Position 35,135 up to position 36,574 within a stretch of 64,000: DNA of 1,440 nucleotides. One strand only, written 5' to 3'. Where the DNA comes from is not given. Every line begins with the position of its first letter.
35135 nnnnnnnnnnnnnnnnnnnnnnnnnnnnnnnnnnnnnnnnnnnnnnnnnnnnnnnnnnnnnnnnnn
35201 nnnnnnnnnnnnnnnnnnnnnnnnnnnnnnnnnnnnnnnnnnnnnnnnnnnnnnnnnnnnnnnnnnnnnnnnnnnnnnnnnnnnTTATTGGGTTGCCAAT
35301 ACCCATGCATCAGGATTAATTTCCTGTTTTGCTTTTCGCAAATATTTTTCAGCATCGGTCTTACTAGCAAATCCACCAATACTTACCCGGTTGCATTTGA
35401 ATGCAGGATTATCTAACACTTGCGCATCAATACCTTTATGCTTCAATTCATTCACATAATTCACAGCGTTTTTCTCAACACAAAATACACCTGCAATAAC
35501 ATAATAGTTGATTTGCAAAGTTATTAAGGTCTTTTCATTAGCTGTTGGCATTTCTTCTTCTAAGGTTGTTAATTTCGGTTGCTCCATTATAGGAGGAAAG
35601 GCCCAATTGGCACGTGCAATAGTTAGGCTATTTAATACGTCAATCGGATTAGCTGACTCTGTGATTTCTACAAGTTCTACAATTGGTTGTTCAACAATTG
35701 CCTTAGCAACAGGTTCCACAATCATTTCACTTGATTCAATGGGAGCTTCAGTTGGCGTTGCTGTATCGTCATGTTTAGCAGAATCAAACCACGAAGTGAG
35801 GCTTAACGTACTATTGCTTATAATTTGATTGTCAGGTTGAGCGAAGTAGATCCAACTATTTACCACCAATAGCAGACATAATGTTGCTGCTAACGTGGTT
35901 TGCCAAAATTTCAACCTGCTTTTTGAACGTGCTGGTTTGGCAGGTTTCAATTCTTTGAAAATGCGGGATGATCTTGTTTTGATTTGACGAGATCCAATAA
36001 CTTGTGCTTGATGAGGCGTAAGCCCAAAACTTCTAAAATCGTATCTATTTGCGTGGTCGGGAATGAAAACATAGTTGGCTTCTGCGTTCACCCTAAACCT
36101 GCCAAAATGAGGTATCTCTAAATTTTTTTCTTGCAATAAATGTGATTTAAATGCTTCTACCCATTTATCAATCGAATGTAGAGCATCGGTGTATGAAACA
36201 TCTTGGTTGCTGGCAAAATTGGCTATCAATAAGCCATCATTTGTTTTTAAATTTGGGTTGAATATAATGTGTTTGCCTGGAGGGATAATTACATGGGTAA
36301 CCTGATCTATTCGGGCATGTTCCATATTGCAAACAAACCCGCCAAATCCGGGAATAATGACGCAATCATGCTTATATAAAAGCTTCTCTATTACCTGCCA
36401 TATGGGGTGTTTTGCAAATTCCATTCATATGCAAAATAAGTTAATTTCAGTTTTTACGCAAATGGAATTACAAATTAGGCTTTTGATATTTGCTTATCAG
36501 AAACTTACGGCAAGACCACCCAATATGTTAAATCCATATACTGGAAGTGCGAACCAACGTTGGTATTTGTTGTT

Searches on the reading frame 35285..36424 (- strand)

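Call 70: search_protein_families(library=pfam, proteins=[window:35285-36424:-], max_evalue=0.0001)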
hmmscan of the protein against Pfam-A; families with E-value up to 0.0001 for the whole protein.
window:35285-36424:- (379 aa): 4 families
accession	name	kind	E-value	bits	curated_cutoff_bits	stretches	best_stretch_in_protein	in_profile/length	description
PF18174.6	HU-CCDC81_bac_1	-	2e-22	79.3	26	1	10-63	6-59/59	CCDC81-like prokaryotic HU domain 1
PF18175.6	HU-CCDC81_bac_2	-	1.4e-15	57.4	35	1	64-133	1-70/70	CCDC81-like prokaryotic HU domain 2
PF05036.18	SPOR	-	9.5e-09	35.9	21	1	306-376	4-75/76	SPOR domain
PF00216.26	Bac_DNA_binding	-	2e-07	31.6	22.4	0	66-116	6-56/90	Bacterial DNA-binding protein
